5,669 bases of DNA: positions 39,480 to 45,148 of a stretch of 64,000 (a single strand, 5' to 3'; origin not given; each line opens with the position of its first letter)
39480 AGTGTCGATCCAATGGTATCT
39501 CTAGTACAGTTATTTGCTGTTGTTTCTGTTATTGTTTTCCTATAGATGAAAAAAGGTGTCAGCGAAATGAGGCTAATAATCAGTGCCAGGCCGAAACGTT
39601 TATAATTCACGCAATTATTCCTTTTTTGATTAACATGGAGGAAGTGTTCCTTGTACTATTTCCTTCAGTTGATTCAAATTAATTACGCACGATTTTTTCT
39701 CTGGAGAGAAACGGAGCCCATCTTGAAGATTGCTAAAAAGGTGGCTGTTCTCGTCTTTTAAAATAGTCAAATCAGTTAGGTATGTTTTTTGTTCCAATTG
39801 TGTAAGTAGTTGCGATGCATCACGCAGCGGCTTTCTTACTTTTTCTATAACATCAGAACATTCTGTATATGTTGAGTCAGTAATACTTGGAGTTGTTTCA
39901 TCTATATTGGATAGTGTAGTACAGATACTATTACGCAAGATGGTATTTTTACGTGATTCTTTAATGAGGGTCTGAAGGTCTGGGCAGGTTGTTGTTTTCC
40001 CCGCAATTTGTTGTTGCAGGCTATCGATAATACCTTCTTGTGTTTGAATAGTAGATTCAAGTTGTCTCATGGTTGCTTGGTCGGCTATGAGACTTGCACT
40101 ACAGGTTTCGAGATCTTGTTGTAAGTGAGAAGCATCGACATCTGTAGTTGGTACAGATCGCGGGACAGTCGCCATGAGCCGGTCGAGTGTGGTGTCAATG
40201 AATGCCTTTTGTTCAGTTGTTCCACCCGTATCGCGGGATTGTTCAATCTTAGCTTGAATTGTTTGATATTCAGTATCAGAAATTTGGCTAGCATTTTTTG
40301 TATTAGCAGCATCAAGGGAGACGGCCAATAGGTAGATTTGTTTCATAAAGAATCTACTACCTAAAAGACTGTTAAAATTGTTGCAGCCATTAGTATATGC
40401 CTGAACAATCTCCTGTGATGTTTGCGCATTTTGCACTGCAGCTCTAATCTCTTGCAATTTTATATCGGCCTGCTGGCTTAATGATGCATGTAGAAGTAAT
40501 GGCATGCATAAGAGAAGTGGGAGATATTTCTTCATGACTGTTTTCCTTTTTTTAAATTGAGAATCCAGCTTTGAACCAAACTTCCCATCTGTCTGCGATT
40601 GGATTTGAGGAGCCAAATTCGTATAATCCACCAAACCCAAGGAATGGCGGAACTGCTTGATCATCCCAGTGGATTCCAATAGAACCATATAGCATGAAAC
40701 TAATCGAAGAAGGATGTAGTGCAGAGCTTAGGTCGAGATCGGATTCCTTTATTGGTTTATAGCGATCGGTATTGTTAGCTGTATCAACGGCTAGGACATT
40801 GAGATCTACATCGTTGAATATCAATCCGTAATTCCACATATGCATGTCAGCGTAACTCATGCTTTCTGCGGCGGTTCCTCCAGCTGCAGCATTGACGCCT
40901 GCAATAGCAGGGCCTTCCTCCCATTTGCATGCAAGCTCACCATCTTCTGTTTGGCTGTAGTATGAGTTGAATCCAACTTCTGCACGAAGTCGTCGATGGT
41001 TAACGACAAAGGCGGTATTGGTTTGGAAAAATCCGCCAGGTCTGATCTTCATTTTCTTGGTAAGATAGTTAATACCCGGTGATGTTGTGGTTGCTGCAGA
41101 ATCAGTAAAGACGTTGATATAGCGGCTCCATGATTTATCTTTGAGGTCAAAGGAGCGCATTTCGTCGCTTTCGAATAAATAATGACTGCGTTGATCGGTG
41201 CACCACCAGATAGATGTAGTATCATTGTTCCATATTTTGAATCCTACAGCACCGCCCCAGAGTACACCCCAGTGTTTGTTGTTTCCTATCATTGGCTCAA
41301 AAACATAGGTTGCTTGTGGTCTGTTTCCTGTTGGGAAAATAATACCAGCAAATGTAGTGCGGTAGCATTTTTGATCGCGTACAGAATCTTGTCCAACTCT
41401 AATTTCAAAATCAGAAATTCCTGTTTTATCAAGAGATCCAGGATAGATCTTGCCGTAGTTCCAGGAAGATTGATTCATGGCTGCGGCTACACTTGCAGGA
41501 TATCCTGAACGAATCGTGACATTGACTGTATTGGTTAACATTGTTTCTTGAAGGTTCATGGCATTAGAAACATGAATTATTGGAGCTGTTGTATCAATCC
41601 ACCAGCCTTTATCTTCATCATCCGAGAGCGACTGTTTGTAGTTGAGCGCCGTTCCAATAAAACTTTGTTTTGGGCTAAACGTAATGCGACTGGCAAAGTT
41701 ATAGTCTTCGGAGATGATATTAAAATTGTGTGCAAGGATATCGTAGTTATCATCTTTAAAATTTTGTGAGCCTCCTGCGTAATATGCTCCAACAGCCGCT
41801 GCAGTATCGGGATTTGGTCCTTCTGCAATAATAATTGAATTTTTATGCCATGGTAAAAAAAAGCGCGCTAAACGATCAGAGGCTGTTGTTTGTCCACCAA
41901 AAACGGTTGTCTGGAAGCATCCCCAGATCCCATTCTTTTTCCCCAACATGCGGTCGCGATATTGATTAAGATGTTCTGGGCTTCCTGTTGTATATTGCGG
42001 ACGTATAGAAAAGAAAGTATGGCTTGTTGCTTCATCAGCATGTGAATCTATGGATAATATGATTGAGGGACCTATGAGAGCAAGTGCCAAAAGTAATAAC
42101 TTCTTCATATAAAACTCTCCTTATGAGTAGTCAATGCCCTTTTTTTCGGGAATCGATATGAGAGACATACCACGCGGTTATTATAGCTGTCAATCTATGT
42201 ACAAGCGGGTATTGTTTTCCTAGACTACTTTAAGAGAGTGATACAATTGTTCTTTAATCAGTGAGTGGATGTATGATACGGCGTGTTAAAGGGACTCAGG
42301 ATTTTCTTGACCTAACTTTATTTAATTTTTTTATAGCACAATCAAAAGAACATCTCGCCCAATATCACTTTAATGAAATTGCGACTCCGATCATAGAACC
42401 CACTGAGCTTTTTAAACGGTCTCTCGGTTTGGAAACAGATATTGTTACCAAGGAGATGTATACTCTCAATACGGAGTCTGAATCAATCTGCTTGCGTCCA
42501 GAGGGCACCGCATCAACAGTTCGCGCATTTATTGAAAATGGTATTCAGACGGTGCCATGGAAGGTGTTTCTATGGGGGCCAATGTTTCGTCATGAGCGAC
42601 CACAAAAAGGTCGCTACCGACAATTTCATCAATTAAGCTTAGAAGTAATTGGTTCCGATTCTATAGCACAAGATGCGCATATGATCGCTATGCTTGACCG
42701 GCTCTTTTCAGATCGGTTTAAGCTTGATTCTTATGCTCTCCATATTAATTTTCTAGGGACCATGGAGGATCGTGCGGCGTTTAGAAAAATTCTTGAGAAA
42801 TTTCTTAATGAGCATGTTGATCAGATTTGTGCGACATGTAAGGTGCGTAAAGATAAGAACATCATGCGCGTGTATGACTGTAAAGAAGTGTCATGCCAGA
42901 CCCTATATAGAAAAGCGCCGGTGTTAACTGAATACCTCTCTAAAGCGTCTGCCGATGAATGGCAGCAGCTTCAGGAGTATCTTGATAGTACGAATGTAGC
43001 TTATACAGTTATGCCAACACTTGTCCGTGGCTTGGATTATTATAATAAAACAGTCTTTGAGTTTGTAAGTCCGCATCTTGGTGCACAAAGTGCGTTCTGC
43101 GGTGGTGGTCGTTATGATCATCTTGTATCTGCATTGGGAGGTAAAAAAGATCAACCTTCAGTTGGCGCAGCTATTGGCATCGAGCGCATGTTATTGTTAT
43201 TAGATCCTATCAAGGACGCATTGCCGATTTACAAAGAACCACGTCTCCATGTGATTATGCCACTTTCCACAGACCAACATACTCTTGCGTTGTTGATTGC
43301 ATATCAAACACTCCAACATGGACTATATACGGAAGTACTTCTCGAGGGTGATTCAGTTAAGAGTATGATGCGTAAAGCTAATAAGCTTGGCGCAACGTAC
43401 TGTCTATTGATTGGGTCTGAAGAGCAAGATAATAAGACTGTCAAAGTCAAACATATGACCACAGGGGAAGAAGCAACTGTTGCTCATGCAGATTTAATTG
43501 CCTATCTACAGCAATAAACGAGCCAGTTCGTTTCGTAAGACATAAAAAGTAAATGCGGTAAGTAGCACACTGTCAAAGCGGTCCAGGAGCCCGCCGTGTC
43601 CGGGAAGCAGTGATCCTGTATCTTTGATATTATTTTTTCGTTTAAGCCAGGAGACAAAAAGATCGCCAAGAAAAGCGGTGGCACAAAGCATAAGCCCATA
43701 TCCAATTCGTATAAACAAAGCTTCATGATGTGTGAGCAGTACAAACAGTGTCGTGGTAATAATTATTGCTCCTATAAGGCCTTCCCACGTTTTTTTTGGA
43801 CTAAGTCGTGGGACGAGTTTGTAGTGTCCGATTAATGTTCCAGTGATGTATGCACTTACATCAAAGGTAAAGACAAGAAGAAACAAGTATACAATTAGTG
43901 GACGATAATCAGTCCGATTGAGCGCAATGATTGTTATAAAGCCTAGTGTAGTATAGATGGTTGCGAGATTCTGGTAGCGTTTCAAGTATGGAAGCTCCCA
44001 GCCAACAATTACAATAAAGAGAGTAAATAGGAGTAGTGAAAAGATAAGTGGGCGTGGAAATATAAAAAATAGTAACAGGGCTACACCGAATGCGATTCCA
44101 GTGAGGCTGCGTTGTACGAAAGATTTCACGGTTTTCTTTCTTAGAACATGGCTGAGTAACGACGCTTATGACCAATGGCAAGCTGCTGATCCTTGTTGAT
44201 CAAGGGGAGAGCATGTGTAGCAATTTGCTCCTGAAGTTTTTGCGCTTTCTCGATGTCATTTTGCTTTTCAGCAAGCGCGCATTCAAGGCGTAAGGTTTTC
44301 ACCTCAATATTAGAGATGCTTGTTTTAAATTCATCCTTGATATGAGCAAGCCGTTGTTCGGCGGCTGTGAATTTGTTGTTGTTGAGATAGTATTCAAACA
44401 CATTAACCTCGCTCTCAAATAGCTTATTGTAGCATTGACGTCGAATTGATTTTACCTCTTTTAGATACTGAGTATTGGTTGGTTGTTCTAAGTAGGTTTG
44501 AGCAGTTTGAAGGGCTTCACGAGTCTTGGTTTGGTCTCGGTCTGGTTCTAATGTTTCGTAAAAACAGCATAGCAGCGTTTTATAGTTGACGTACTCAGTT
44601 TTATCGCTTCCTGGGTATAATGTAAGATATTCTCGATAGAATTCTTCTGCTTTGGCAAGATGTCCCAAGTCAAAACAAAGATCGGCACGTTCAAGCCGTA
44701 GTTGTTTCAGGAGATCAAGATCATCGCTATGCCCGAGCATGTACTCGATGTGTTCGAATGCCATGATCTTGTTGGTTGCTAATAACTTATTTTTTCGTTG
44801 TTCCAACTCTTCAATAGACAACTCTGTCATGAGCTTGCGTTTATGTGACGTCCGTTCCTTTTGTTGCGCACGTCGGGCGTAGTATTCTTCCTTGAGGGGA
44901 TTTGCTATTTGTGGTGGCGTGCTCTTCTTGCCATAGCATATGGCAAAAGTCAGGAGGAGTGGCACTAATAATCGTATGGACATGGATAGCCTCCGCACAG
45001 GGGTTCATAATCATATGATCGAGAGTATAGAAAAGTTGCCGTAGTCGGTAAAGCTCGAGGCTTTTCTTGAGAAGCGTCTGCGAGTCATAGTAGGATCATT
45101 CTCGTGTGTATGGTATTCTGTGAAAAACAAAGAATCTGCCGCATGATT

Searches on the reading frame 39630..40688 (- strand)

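Call 4: search_protein_families(library=pfam, proteins=[window:39630-40688:-], max_evalue=0.1)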
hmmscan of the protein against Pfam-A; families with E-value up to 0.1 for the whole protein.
window:39630-40688:- (352 aa): 2 families
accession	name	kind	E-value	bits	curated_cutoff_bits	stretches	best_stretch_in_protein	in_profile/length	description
PF02090.21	SPAM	-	0.034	14.5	35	1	187-254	8-76/142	Salmonella surface presentation of antigen gene type M protein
PF08614.16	ATG16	-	0.04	14.5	33.7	1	80-247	5-151/200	Autophagy protein 16 (ATG16)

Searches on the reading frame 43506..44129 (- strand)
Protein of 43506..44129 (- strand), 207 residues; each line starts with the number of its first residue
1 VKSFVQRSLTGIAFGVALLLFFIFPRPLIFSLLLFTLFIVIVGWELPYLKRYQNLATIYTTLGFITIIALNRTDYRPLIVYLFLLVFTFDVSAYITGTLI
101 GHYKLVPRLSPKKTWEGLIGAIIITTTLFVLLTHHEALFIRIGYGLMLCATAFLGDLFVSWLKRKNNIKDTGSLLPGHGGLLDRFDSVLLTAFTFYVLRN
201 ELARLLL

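Call 4: search_protein_families(library=pfam, proteins=[window:43506-44129:-], max_evalue=0.1)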
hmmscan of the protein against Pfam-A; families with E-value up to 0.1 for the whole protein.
window:43506-44129:- (207 aa): 1 family
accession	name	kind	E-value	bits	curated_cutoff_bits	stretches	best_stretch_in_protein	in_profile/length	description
PF01148.25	CTP_transf_1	-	2.4e-42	146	24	1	56-198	112-260/264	Cytidylyltransferase family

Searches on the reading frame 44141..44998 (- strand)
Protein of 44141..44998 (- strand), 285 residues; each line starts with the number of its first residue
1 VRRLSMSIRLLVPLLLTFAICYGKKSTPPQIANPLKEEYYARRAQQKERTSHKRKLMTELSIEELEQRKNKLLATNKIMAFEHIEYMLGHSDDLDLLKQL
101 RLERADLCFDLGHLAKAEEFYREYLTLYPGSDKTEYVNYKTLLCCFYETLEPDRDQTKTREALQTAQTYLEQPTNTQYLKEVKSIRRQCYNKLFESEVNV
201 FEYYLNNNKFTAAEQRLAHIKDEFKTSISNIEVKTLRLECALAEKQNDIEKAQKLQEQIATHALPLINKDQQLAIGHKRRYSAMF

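Call 4: search_protein_families(library=pfam, proteins=[window:44141-44998:-], max_evalue=0.1)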
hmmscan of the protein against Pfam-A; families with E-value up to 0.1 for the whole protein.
window:44141-44998:- (285 aa): 6 families
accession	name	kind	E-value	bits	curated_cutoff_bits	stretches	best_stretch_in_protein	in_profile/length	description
PF13525.12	YfiO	-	4.1e-13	50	25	1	97-231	41-178/203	Outer membrane lipoprotein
PF13428.12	TPR_14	-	0.00028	21.7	23.5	1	100-132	3-35/44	Tetratricopeptide repeat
PF07719.23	TPR_2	-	0.00096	19.5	27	1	103-130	6-33/34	Tetratricopeptide repeat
PF13181.12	TPR_8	-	0.011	16.3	25.7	1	102-129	5-32/34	Tetratricopeptide repeat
PF13432.12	TPR_16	-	0.015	16.2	32.7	1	100-131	33-64/65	Tetratricopeptide repeat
PF00515.34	TPR_1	-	0.047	14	27.8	1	104-130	7-33/34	Tetratricopeptide repeat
